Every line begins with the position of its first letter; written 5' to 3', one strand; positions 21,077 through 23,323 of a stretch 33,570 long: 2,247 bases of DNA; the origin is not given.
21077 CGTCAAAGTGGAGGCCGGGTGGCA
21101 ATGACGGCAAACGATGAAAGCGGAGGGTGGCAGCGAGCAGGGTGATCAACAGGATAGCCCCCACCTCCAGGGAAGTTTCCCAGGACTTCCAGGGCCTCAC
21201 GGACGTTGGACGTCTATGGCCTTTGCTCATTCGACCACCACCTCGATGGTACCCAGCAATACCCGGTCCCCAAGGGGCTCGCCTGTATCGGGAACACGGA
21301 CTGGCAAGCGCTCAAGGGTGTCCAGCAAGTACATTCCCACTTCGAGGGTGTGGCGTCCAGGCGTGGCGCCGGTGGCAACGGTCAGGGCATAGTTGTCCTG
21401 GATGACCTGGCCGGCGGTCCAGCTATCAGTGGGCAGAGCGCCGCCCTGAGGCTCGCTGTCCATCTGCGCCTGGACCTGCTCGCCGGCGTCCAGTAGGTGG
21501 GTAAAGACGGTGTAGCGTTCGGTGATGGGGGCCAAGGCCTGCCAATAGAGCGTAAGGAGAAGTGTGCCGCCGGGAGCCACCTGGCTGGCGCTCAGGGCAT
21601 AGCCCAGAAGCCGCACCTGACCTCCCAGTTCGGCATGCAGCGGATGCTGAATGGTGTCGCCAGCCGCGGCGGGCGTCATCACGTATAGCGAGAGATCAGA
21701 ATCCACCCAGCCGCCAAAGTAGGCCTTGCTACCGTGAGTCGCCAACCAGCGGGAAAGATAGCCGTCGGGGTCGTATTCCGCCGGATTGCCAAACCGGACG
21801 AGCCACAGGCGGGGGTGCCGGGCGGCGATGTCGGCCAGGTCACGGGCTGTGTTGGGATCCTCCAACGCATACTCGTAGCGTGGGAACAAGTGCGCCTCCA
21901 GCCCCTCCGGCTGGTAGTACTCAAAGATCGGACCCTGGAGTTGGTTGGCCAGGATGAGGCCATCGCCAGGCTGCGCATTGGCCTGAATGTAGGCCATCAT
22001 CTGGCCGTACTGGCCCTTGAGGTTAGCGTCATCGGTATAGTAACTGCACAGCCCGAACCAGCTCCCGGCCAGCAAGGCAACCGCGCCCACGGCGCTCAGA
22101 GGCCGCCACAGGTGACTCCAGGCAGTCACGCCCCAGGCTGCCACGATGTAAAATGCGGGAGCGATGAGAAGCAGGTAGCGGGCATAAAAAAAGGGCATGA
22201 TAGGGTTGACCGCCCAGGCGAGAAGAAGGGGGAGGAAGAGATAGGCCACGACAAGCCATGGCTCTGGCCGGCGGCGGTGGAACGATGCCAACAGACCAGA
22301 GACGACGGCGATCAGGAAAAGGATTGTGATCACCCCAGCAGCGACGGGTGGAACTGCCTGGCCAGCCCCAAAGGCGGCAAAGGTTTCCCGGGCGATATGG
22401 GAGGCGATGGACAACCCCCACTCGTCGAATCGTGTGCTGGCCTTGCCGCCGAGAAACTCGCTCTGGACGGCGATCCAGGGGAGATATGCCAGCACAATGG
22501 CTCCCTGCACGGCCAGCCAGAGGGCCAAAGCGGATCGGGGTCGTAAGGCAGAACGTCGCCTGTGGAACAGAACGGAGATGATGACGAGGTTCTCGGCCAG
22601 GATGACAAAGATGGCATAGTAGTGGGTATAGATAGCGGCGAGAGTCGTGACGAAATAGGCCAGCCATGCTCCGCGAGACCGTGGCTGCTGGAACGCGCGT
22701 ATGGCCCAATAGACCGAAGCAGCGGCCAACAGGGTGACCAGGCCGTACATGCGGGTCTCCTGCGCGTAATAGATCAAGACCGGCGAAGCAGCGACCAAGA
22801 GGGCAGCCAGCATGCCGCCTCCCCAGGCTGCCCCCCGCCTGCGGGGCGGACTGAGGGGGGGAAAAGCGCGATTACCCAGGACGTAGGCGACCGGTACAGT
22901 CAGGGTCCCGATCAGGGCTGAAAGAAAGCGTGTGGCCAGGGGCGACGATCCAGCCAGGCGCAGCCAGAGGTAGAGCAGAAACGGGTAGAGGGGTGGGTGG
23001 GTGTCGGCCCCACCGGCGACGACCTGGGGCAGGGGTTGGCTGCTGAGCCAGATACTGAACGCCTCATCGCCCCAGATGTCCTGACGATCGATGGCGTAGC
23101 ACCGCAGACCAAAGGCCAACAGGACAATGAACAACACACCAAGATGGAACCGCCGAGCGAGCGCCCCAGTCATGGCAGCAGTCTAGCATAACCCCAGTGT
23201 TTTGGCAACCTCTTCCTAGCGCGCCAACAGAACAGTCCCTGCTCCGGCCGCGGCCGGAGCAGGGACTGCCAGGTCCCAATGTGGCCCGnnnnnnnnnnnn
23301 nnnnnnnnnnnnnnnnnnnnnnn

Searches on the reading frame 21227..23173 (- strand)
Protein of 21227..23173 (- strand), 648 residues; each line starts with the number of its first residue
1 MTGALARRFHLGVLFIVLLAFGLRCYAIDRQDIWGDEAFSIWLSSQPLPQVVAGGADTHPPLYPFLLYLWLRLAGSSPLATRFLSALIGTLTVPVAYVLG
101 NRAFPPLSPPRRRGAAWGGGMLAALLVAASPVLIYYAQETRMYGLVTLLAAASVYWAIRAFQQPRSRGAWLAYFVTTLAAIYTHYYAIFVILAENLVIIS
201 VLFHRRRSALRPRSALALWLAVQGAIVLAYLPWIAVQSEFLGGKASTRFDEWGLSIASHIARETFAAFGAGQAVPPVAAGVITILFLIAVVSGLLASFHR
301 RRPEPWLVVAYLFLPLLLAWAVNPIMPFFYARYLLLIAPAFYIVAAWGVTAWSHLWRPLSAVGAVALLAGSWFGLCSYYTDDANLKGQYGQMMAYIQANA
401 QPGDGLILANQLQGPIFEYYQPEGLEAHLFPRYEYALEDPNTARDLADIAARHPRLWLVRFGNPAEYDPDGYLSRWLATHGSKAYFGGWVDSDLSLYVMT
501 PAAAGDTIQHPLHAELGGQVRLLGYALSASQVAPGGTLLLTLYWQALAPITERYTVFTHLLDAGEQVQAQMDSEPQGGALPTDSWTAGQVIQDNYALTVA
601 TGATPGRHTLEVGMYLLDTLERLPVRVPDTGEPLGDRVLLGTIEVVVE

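Call 5: search_protein_families(library=pfam, proteins=[window:21227-23173:-], max_evalue=0.01)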
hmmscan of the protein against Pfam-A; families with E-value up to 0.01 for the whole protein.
window:21227-23173:- (648 aa): 3 families
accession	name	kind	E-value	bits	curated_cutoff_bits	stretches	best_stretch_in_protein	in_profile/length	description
PF13231.12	PMT_2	-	2.5e-07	31.5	26.1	1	59-233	2-160/160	Dolichyl-phosphate-mannose-protein mannosyltransferase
PF25591.1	LRV_2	-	0.00022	21.6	27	1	436-483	6-51/61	Leucine Rich Repeat Variant domain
PF11028.14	TMEM260-like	-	0.005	17.1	24.2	1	59-199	16-171/179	Protein O-mannosyl-transferase TMEM260-like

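Call 73: search_protein_families(library=ncbifam, proteins=[window:21230-23173:-], max_evalue=0.01)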
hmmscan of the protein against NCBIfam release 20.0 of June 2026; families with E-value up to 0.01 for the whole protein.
window:21230-23173:- (648 aa): 2 families
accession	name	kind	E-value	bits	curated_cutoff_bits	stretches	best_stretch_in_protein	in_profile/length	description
TIGR03663.1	TIGR03663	subfamily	1.9e-08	33.8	126.25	1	12-204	3-174/435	flippase activity-associated protein Agl23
NF052499.1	MnslTaseMT1671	equivalog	1.8e-07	30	900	1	12-412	28-410/523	mannosyltransferase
